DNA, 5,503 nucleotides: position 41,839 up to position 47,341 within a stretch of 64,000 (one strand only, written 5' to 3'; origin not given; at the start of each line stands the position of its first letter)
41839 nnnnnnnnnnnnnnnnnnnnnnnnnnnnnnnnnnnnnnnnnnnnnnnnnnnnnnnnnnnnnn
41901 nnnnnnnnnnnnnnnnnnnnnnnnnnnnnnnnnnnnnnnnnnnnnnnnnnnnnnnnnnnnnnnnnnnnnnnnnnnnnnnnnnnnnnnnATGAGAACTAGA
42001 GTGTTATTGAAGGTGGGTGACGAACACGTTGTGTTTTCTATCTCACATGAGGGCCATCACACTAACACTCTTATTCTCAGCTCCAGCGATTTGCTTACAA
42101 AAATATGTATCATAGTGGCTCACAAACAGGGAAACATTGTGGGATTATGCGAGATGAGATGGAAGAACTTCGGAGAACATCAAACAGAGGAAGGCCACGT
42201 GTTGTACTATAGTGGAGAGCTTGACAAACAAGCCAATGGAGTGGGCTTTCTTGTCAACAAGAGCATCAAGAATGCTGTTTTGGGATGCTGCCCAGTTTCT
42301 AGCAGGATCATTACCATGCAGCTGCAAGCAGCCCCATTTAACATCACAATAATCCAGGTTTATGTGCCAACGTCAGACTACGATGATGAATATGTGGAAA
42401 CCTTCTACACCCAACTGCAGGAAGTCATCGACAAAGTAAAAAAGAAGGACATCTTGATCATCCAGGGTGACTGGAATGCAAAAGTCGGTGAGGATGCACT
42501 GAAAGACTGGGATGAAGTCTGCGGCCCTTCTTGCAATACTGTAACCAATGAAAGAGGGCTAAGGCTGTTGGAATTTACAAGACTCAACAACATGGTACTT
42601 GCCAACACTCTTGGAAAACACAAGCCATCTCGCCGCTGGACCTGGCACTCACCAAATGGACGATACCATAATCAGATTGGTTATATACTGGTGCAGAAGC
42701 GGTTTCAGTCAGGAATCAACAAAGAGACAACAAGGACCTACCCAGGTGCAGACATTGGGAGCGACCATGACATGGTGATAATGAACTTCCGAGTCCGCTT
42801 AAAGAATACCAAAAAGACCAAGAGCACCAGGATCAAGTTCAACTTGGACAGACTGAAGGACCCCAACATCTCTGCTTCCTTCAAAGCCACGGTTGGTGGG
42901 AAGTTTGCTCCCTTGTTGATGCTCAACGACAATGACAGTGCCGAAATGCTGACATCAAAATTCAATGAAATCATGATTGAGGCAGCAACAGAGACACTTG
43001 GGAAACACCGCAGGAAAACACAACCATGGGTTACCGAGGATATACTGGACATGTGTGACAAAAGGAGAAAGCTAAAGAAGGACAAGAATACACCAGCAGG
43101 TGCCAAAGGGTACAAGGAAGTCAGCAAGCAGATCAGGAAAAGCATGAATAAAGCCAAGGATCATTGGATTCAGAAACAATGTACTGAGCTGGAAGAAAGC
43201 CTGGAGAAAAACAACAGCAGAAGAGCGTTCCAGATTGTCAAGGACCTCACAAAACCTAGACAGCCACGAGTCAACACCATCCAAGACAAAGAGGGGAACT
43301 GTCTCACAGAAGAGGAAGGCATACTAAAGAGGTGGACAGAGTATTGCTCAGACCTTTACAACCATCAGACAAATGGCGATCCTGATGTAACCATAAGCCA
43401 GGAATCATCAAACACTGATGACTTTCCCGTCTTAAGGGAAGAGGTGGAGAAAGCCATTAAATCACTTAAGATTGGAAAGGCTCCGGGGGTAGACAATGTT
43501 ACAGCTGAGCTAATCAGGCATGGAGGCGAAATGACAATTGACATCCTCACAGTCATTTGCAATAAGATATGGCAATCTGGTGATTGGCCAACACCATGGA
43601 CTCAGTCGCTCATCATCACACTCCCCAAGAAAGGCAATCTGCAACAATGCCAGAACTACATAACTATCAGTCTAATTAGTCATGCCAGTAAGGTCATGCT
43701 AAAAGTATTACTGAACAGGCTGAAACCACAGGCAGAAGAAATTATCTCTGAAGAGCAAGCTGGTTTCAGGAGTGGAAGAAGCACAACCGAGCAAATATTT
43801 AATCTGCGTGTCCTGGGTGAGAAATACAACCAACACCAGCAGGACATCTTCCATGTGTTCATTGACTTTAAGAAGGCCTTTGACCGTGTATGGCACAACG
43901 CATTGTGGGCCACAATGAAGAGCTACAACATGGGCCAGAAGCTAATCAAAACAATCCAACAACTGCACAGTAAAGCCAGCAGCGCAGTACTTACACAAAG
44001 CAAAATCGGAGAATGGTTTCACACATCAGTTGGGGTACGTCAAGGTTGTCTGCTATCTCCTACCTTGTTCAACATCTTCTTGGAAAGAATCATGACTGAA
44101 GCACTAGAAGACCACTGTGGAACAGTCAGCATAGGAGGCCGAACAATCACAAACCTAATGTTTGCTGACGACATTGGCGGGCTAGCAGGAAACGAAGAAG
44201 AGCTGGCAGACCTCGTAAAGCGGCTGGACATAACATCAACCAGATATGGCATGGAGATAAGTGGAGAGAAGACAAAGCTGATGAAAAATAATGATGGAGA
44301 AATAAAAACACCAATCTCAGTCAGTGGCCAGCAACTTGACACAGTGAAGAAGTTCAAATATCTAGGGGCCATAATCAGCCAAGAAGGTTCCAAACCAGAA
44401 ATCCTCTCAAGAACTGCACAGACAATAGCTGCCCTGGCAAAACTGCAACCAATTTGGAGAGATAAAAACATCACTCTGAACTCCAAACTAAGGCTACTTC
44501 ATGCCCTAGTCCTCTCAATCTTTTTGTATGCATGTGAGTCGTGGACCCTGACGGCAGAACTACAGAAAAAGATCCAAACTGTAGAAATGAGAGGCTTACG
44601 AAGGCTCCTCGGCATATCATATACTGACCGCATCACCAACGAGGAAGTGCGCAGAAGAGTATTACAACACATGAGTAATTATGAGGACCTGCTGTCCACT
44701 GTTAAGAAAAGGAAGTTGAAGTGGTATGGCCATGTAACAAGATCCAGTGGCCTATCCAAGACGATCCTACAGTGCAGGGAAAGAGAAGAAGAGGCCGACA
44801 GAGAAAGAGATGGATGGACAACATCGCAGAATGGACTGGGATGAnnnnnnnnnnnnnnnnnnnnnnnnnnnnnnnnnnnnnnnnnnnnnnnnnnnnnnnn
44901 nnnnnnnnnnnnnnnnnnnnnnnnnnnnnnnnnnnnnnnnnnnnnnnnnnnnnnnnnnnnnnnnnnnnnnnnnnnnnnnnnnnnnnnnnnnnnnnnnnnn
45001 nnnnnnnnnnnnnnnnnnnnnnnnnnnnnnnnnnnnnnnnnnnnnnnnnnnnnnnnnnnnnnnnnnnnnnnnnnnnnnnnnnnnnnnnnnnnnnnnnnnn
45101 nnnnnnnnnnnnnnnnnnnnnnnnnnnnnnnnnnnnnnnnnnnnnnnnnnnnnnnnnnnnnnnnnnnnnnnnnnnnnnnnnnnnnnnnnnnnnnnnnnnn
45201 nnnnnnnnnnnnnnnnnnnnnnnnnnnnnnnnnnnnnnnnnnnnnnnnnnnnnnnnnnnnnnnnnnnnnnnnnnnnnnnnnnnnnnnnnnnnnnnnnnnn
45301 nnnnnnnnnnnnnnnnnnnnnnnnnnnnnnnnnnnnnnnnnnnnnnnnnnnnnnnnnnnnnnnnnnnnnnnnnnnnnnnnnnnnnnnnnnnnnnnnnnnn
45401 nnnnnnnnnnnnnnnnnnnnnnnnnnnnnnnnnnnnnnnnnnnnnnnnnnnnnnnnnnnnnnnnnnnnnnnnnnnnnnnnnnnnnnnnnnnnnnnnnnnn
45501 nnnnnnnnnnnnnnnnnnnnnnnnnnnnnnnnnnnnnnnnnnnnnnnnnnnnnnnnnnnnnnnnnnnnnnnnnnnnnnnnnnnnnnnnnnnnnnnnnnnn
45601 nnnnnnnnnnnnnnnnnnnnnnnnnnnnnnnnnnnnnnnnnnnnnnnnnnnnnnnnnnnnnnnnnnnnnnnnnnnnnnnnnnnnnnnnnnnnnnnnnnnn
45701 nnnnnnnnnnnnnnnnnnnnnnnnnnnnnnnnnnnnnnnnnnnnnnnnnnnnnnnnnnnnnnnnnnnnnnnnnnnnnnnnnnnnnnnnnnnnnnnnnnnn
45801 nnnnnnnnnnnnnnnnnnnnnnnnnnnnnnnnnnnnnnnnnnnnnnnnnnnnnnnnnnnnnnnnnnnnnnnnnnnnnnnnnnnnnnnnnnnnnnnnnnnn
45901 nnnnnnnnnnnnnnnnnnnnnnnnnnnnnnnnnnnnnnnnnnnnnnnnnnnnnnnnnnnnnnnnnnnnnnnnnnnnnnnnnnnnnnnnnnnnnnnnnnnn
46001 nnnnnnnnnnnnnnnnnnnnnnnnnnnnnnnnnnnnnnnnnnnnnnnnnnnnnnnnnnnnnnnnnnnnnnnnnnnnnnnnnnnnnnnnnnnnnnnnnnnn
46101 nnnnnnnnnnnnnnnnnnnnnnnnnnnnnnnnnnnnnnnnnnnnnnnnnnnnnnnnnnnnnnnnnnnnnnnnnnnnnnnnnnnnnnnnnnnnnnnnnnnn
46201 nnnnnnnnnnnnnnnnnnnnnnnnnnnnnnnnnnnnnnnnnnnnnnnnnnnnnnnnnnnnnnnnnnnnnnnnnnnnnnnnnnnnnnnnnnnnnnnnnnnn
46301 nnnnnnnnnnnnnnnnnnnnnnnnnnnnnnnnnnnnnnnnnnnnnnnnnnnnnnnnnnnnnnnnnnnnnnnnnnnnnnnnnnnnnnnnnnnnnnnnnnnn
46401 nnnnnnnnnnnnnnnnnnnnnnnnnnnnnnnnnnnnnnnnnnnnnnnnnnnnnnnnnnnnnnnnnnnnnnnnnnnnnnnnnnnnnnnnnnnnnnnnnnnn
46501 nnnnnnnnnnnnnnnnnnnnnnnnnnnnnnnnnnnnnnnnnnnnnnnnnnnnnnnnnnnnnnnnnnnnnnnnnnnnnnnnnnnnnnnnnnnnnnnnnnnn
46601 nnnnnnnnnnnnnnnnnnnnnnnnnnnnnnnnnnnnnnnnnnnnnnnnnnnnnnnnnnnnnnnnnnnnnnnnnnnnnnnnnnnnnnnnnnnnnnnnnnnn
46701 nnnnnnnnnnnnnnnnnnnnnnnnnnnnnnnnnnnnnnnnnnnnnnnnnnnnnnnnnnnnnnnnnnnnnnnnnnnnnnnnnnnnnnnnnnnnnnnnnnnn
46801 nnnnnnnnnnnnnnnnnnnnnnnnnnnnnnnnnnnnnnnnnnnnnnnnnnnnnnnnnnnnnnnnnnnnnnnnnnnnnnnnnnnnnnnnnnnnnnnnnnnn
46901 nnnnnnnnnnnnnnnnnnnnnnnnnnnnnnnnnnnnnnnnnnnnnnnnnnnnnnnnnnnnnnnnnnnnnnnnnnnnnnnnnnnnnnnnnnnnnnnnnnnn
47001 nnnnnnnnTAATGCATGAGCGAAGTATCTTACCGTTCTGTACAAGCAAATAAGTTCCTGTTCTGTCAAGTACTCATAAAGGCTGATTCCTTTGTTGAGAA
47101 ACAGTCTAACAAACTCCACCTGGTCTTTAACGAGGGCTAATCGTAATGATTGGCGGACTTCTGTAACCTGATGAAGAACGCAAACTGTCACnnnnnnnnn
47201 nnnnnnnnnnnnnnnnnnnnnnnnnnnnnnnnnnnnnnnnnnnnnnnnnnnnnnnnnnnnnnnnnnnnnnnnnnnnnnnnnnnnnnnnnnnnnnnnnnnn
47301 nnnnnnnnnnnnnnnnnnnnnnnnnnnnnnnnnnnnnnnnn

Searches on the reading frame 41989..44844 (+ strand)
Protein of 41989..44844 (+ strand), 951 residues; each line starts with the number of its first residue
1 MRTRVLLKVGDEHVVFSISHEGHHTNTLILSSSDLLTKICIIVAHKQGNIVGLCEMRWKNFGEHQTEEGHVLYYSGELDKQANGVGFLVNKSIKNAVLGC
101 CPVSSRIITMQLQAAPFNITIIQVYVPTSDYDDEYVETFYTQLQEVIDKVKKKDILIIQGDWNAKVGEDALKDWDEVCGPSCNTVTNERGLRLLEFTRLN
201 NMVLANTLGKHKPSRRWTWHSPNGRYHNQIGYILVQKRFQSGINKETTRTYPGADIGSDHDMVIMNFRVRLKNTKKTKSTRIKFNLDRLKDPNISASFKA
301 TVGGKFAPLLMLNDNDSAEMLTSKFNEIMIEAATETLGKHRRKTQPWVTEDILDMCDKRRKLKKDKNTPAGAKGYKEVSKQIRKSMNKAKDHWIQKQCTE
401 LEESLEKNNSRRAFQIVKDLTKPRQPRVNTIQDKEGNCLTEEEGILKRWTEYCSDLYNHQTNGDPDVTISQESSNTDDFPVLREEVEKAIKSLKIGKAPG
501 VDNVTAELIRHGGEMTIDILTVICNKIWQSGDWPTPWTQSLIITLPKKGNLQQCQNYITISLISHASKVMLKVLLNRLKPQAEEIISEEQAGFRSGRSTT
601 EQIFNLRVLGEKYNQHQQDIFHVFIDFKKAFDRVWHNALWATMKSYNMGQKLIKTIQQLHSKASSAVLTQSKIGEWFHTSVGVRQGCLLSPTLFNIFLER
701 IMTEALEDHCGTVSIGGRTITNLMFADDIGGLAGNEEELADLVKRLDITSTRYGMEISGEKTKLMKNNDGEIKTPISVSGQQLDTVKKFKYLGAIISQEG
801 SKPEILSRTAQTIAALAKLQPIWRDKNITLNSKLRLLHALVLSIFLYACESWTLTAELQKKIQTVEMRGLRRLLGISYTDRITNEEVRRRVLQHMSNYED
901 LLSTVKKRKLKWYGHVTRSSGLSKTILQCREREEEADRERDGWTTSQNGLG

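Call 45: search_protein_families(library=pfam, proteins=[window:41989-44844:+])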
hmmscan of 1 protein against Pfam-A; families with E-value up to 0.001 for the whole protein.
window:41989-44844:+ (951 aa): 3 families
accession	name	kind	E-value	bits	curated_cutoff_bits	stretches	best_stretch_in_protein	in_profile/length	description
PF00078.32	RVT_1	-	7.5e-37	127.5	29.6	1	546-795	2-204/205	Reverse transcriptase (RNA-dependent DNA polymerase)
PF14529.12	Exo_endo_phos_2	-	3.1e-07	30.7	27.4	1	119-263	1-116/117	Endonuclease-reverse transcriptase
PF20049.4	DUF6451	-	0.00062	20.1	28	1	815-847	1-33/33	Domain of unknown function (DUF6451)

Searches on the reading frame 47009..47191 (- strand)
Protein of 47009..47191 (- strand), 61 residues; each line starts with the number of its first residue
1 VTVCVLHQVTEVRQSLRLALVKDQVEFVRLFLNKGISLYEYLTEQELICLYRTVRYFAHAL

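Call 48: list_cluster_members(proteins=[window:47009-47191:-, window:16585-16704:-, window:13944-14276:-, window:14613-14861:-, window:15775-15984:-, window:17262-17516:-, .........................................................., window:16667-16759:-, window:17262-17471:-, window:39007-39360:-])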
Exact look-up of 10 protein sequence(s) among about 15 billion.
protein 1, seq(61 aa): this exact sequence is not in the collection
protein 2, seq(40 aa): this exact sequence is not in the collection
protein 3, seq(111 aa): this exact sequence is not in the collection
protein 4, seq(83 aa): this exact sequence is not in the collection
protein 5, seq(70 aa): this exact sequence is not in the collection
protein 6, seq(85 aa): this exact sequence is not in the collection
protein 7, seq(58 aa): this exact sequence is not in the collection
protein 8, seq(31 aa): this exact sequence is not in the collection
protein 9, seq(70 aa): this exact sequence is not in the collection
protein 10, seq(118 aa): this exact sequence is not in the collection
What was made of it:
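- On Nanopore homopolymer assembly error: An exact look-up of the window's ORFs found nothing, and the positive controls from intact exons were also not found (call 48).
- Tried and rejected: The collection therefore holds no independent short-contig data for this species, and the test is uninformative (call 48).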
